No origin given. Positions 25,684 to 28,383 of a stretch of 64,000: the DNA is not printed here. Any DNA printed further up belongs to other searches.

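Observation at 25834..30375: carA and carB are one uninterrupted reading frame (fused carbamoyl-phosphate synthase?)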

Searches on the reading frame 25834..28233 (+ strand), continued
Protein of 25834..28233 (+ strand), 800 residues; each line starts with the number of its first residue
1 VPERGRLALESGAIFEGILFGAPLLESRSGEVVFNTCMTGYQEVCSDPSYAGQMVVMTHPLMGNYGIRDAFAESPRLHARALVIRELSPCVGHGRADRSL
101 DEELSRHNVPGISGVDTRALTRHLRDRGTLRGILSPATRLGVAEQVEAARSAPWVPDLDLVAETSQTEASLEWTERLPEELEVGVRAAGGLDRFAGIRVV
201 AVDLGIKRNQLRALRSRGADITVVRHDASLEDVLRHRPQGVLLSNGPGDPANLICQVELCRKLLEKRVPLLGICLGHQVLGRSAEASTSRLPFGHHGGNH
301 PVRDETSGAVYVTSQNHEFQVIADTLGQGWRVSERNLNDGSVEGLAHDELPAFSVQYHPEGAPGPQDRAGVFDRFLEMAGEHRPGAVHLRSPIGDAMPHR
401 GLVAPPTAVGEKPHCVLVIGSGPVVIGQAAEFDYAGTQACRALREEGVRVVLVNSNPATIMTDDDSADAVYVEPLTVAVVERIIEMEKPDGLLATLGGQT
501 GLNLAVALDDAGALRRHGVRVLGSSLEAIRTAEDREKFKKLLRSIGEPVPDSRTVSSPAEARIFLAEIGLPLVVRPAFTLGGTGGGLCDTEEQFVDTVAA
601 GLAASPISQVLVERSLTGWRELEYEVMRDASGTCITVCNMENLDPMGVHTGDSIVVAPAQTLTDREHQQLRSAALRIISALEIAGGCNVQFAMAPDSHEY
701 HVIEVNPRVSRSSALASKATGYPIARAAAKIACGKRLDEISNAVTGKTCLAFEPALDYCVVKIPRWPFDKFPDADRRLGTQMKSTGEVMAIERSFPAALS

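Call 57: find_encoding_contigs(protein=P0279, flank=6000, max_places=1)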
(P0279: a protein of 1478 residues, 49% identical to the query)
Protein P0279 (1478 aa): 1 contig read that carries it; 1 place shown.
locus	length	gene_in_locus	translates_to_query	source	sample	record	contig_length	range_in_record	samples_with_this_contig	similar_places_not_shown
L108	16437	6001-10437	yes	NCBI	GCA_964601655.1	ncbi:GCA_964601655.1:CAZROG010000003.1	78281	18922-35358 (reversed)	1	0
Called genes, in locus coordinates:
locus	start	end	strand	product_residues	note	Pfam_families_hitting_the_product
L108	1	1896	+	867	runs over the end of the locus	-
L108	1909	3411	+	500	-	PF02074:Peptidase_M32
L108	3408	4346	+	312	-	PF10648:Gmad2 (weak)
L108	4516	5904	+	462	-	PF04055:Radical_SAM, PF12544:LAM_C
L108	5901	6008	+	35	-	-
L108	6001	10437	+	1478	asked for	PF00988:CPSase_sm_chain, PF00117:GATase, PF25596:CPSase_L_D1, PF02786:CPSase_L_D2, PF02787:CPSase_L_D3, PF25596:CPSase_L_D1, PF02222:ATP-grasp, PF02786:CPSase_L_D2, +6 more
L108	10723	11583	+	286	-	PF01875:Memo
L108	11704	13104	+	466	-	PF01595:CNNM, PF00571:CBS (weak), PF03471:CorC_HlyC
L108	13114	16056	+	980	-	PF17764:PriA_3primeBD, PF00270:DEAD, PF04851:ResIII, PF00271:Helicase_C (faint), PF18074:PriA_C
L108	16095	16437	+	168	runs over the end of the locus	PF00156:Pribosyltran (weak)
